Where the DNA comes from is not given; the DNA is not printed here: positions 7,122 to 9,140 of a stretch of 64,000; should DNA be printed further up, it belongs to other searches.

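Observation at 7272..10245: Two-gene module: EAL-HDOD protein translationally coupled to a 572-aa protein of unknown fold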

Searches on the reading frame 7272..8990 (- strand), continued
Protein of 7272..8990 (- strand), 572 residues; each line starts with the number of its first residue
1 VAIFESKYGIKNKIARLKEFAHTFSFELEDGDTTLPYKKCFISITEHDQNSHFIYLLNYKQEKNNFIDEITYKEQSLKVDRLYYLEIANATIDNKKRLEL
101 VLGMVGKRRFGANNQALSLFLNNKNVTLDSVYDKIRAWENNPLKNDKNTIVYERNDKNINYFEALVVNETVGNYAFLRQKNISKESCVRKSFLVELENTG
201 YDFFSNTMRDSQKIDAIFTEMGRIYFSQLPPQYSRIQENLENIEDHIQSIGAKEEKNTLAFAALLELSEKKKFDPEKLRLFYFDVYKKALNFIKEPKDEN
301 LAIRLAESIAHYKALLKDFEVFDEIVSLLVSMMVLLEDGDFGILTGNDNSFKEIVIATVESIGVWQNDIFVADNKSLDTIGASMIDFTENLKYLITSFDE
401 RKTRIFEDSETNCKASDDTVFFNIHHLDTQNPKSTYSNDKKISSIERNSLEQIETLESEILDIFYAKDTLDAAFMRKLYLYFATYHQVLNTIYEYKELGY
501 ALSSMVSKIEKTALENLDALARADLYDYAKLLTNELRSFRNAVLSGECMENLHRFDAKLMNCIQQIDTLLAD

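Call 38: predict_structure(alignment_id=A2)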
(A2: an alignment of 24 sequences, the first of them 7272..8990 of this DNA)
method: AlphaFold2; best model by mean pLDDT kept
length: 572 residues; sequences in the alignment: 24
mean_pLDDT: 80.0   pTM: 0.47
mean pLDDT of the five models: 80.0, 79.9, 79.5, 78.0, 77.0
residues with pLDDT >= 90: 219; 70-90: 228; 50-70: 73; < 50: 52
segments of 3 or more residues with pLDDT < 50: 1-7, 246-257, 408-440
pLDDT, mean of each block of 10 residues (from residue 1): 40 60 80 78 76 86 74 87 88 91 91 80 87 88 78 87 90 91 83 86 70 91 91 67 49 45 70 83 94 94 95 89 88 90 90 91 88 74 81 87 60 40 38 40 70 93 93 94 93 84 94 92 95 93 68 77 93 72
secondary structure, 60 per line:
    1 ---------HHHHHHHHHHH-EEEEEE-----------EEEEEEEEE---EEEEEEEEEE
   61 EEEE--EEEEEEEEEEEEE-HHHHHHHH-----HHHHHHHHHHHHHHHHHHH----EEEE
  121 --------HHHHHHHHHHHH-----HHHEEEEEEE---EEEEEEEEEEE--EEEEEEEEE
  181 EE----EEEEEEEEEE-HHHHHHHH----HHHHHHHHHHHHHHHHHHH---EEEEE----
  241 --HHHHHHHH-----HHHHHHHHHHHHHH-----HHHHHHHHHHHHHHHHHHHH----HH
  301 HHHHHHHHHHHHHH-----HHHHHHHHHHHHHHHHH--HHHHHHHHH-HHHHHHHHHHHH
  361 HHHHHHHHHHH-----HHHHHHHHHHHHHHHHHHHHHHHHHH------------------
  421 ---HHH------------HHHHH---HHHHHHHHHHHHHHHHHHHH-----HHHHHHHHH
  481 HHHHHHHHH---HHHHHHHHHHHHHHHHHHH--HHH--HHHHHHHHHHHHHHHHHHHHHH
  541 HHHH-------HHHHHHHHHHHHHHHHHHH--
elements in order: H10-20 E22-27 E39-47 E51-64 E67-79 H81-88 H94-112 E117-120 H129-140 E149-155 E159-169 E172-182 E187-196 H198-205 H210-228 E232-236 H243-250 H256-269 H275-294 H299-314 H320-336 H339-347 H349-371 H377-402 H439-443 H447-466 H472-489 H493-511 H519-544 H552-570

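Call 44: fold_search(model_id=the predicted structure, library=pdb)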
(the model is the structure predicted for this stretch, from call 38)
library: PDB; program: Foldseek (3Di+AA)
matches with E <= 10: 523; with E <= 0.001: 0
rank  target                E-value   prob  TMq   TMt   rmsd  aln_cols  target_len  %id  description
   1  5a60                  1.9e-03  0.57  0.11  0.13  23.8       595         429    8  Crystal structure of full-length E. coli ygiF in complex with tripolyphosphate and two magnesium ions (released 2015-08-05)
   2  8gs1_B                1.5e-01  0.21  0.10  0.16  21.6       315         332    8  Crystal structure of AziU2-U3 complex from Streptomyces sahachiroi NRRL2485 (released 2023-09-06)
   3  9e9r                  1.7e-01  0.04  0.07  0.02  56.2       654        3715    9  The Structure of ApoB100 from Human Low-Density Lipoprotein (released 2024-12-18)
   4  3hlz_B                2.0e-01  0.25  0.09  0.16  21.1       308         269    9  Crystal structure of BT_1490 (NP_810393.1) from BACTEROIDES THETAIOTAOMICRON VPI-5482 at 1.50 A resolution (released 2009-06-16)
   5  7tcd                  2.1e-01  0.13  0.10  0.13  22.8       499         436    9  LOV2-DARPIN fusion: D13 (released 2023-07-05)
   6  3hlz_A                2.4e-01  0.21  0.09  0.16  20.9       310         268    8  Crystal structure of BT_1490 (NP_810393.1) from BACTEROIDES THETAIOTAOMICRON VPI-5482 at 1.50 A resolution (released 2009-06-16)
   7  2jx0_MODEL_1_A        2.6e-01  0.41  0.09  0.27  15.4       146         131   12  The paxillin-binding domain (PBD) of G Protein Coupled Receptor (GPCR)-kinase (GRK) interacting protein 1 (GIT (released 2008-04-29)
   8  1l3a_C                2.6e-01  0.25  0.09  0.23  16.3       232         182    4  Structure of the plant transcriptional regulator PBF-2 (released 2002-06-26)
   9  2flo_B                2.6e-01  0.08  0.10  0.11  23.1       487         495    8  Crystal structure of exopolyphosphatase (PPX) from E. coli O157:H7 (released 2006-06-06)
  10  8cht_D                3.0e-01  0.23  0.09  0.25  15.9       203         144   10  Crystal structure of human PURA (fragment Glu57-Glu212, PUR repeat I and II) (released 2024-02-21)
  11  4xrt_B                3.0e-01  0.10  0.08  0.13  17.6       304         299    8  Crystal structure of the di-domain ARO/CYC StfQ from the steffimycin biosynthetic pathway (released 2015-12-02)
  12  4kc5_B                3.2e-01  0.12  0.08  0.06  18.1       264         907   12  Crystal structure of the C-terminal part of RhiE from Burkholderia rhizoxinica (released 2013-09-18)
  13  8tme_E                3.2e-01  0.06  0.08  0.11  32.5       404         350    9  Cryo-EM structure of CorA in complex with conformation-specific synthetic antibody C18 and 100 uM MgCl2, State MG0.1-1 (released 2025-02-12)
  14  8cht_C                3.5e-01  0.28  0.10  0.27  11.4       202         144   10  Crystal structure of human PURA (fragment Glu57-Glu212, PUR repeat I and II) (released 2024-02-21)
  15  7s6h_D                4.0e-01  0.14  0.09  0.10  22.7       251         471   10  Human PARP1 deltaV687-E688 bound to NAD+ analog EB-47 and to a DNA double strand break. (released 2022-06-29)
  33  2ld6_MODEL_1_A        8.6e-01  0.96  0.17  0.58   4.5       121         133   16  Solution Structure of Histidine Phosphotransfer Domain of CheA (released 2011-10-12)
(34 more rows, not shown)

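Call 54: list_cluster_members(proteins=[P0001, P0005, P0042, P0063, P0035, P0087, P0047, P0074, P0135, P0006])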
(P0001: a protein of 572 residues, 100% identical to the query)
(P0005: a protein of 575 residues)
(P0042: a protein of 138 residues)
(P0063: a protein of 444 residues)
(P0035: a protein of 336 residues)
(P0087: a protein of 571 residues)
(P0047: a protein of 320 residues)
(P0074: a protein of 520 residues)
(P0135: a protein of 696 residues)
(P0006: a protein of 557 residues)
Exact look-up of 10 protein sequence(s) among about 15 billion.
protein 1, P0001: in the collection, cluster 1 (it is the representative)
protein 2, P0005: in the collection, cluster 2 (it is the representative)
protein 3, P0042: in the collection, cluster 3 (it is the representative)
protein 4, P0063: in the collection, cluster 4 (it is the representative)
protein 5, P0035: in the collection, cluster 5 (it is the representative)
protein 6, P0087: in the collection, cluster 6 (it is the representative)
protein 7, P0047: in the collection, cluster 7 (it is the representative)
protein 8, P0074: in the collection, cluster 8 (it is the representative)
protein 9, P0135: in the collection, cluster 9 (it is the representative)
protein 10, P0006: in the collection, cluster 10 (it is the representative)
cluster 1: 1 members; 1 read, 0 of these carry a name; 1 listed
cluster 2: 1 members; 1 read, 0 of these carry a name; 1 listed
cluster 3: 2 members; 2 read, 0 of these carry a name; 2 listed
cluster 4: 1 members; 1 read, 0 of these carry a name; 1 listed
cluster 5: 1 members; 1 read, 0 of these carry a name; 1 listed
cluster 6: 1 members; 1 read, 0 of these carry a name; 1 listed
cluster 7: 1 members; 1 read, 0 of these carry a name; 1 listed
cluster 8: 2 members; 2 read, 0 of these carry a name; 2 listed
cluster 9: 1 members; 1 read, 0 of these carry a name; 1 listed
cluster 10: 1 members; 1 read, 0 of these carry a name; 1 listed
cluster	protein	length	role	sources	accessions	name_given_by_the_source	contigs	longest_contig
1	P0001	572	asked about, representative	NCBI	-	-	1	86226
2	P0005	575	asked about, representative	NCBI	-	-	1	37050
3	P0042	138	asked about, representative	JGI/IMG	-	-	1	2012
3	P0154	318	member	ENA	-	-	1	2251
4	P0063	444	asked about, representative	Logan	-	-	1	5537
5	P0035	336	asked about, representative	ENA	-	-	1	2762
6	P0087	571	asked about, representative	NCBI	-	-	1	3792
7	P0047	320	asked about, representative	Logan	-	-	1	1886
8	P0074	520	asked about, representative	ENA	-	-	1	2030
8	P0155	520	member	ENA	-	-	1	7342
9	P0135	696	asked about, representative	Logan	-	-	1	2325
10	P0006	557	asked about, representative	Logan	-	-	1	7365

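Call 57: search_protein_families(library=pfam, alignment_id=A5, max_evalue=0.001)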
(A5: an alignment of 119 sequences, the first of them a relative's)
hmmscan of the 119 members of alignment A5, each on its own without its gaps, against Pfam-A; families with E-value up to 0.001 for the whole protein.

A. member 1, P0033 (325 aa): 0 families

B. families by the number of members that match (of 119 scanned): 7 families
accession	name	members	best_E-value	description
PF00072.30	Response_reg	23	1.2e-29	Response regulator receiver domain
PF11563.14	Protoglobin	8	5.1e-10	Protoglobin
PF13188.13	PAS_8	2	3.6e-06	PAS domain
PF00563.25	EAL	1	4.7e-29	EAL domain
PF18618.6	HP0268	1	3.4e-05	HP0268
PF14533.12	USP7_C2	1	0.0005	Ubiquitin-specific protease C-terminal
PF09860.14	DUF2087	1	0.00052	Uncharacterized protein conserved in bacteria (DUF2087)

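Call 60: find_encoding_contigs(protein=P0082, flank=8000, max_places=3)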
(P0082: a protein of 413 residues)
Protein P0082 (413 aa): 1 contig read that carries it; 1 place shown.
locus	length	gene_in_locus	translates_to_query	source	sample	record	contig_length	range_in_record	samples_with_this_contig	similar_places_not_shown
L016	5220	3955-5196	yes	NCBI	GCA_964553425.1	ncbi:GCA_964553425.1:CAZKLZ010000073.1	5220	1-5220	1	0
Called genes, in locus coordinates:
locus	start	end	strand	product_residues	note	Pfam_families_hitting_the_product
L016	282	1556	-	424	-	PF00990:GGDEF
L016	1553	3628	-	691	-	PF01926:MMR_HSR1, PF02421:FeoB_N, PF04548:AIG1 (faint), PF09439:SRPRB (faint), PF07670:Gate, PF07664:FeoB_C, PF07670:Gate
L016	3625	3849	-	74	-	PF04023:FeoA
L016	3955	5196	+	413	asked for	PF00563:EAL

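Call 61: find_encoding_contigs(protein=P0006, flank=8000, max_places=3)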
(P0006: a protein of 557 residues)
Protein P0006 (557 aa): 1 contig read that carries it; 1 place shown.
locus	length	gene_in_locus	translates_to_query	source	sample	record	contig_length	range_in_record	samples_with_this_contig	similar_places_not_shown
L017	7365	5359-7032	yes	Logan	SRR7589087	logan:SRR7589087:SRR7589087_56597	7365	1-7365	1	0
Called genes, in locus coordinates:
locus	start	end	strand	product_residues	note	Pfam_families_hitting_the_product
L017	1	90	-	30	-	?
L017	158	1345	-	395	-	PF00437:T2SSE, PF13191:AAA_16 (weak)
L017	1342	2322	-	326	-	PF00923:TAL_FSA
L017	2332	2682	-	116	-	-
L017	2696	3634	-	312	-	PF00425:Chorismate_bind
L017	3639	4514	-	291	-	PF02729:OTCace_N, PF00185:OTCace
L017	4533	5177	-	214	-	PF07755:DUF1611 (faint), PF13500:AAA_26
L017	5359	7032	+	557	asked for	-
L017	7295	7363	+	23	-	PF00313:CSD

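Call 62: find_encoding_contigs(protein=P0009, flank=8000, max_places=2)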
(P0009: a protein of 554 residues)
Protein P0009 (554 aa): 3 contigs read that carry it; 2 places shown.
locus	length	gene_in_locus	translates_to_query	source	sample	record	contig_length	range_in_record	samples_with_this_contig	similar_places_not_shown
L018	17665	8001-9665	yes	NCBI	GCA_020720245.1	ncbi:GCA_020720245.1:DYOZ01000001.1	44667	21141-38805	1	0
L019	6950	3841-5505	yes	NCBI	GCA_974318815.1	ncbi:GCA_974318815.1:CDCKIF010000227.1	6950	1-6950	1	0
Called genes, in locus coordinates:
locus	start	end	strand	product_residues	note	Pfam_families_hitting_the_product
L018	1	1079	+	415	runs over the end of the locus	PF00464:SHMT, PF00155:Aminotran_1_2 (weak), PF01212:Beta_elim_lyase (weak)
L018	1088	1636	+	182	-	PF08966:DUF1882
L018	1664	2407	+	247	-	PF05036:SPOR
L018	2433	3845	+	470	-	PF04715:, PF00425:Chorismate_bind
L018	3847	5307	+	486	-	-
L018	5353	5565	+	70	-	-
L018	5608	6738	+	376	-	PF00155:Aminotran_1_2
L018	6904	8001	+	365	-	PF00563:EAL (weak), PF08668:HDOD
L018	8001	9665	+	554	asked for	-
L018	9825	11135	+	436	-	PF01225:Mur_ligase, PF08245:Mur_ligase_M, PF02875:Mur_ligase_C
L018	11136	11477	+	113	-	-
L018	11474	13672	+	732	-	PF00488:MutS_V, PF01713:Smr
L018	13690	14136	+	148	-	PF01741:MscL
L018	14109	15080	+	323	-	PF01171:ATP_bind_3, PF06508:QueC (weak)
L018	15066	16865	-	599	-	PF03717:PBP_dimer, PF00905:Transpeptidase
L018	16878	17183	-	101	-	PF02049:FliE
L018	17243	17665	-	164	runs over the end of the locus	PF00460:Flg_bb_rod, PF06429:Flg_bbr_C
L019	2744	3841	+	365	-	PF00563:EAL (weak), PF08668:HDOD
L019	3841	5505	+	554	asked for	-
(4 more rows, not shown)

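Call 63: find_encoding_contigs(protein=P0011, flank=8000, max_places=2)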
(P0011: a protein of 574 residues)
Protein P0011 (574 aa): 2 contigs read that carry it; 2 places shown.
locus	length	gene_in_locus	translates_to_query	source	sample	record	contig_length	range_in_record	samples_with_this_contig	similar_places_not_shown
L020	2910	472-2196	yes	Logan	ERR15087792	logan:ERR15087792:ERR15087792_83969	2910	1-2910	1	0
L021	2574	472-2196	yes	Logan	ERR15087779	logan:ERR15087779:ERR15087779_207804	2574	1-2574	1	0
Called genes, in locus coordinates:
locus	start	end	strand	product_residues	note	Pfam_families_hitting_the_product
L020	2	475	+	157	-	?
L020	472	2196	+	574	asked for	-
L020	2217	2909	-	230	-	?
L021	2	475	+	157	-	?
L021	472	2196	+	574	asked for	-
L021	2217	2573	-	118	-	?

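Call 64: find_encoding_contigs(protein=P0014, flank=8000, max_places=2)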
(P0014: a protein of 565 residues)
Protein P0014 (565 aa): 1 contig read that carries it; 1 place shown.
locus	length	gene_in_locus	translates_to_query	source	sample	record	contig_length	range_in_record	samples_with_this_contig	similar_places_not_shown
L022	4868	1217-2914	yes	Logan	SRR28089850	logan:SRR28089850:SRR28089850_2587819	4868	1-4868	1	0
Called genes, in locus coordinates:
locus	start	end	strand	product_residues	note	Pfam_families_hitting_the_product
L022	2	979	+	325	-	?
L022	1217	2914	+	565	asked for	-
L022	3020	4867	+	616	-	?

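Call 65: search_protein_families(library=pfam, proteins=[L020:2-472:+, L022:2-976:+, L022:3020-4867:+, L018:6904-7998:+, L020:2220-2909:-], max_evalue=0.01)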
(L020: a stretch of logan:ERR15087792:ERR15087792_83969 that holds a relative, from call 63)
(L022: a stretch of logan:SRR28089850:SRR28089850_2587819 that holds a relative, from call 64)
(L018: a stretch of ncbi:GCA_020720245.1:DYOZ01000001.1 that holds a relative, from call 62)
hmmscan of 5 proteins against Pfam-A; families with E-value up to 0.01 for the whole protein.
L020:2-472:+ (157 aa): 0 families

L022:2-976:+ (325 aa): 0 families

L022:3020-4867:+ (616 aa): 1 family
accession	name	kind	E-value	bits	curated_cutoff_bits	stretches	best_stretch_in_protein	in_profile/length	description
PF00343.26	Phosphorylase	-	9.1e-235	781.6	27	1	107-616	2-509/713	Carbohydrate phosphorylase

L018:6904-7998:+ (365 aa): 2 families
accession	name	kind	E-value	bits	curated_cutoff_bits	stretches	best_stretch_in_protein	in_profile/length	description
PF08668.18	HDOD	-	2.1e-12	47.4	22.9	1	163-283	8-133/196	HDOD domain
PF00563.25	EAL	-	8.6e-08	32.3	31.3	1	32-148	112-236/236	EAL domain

L020:2220-2909:- (230 aa): 7 families
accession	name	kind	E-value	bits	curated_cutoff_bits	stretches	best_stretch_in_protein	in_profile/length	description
PF01209.24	Ubie_methyltran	-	6.7e-45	153.7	20.1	1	4-226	11-230/233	ubiE/COQ5 methyltransferase family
PF08241.18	Methyltransf_11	-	1.1e-17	64.9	21.2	1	49-146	2-95/95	Methyltransferase domain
PF13649.12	Methyltransf_25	-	1.5e-16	61.3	27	1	47-142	1-97/97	Methyltransferase domain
PF13847.12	Methyltransf_31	-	7.5e-14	52.1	27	1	44-152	4-116/145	Methyltransferase domain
PF13489.12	Methyltransf_23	-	5.1e-11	43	27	1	36-213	12-163/164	Methyltransferase domain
PF08242.18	Methyltransf_12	-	1.8e-09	38.6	30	1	48-144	1-98/98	Methyltransferase domain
PF05148.21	Methyltransf_8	-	0.00029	21.2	27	1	95-151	106-161/219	Hypothetical methyltransferase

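Call 66: find_encoding_contigs(protein=P0022, flank=8000, max_places=2)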
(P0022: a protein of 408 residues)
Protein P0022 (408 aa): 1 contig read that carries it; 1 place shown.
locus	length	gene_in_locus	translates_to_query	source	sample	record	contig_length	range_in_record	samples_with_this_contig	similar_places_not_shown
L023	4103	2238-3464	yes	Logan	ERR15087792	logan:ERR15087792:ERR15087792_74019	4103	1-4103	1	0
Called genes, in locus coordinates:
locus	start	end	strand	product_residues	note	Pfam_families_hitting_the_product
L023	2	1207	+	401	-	?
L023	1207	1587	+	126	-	-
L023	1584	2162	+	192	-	PF01613:Flavin_Reduct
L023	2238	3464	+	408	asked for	-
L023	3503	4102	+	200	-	?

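Call 67: find_encoding_contigs(protein=P0024, flank=8000, max_places=2)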
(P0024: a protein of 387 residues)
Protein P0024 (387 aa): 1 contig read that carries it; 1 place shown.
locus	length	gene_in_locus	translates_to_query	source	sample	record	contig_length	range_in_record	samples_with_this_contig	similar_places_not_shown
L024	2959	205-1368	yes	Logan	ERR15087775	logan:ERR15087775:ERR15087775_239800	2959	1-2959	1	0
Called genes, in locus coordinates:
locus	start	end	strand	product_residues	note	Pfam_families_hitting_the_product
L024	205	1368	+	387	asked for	-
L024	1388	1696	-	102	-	PF12823:DUF3817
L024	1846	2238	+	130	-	PF04304:DUF454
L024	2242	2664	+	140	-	-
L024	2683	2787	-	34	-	-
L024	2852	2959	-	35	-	?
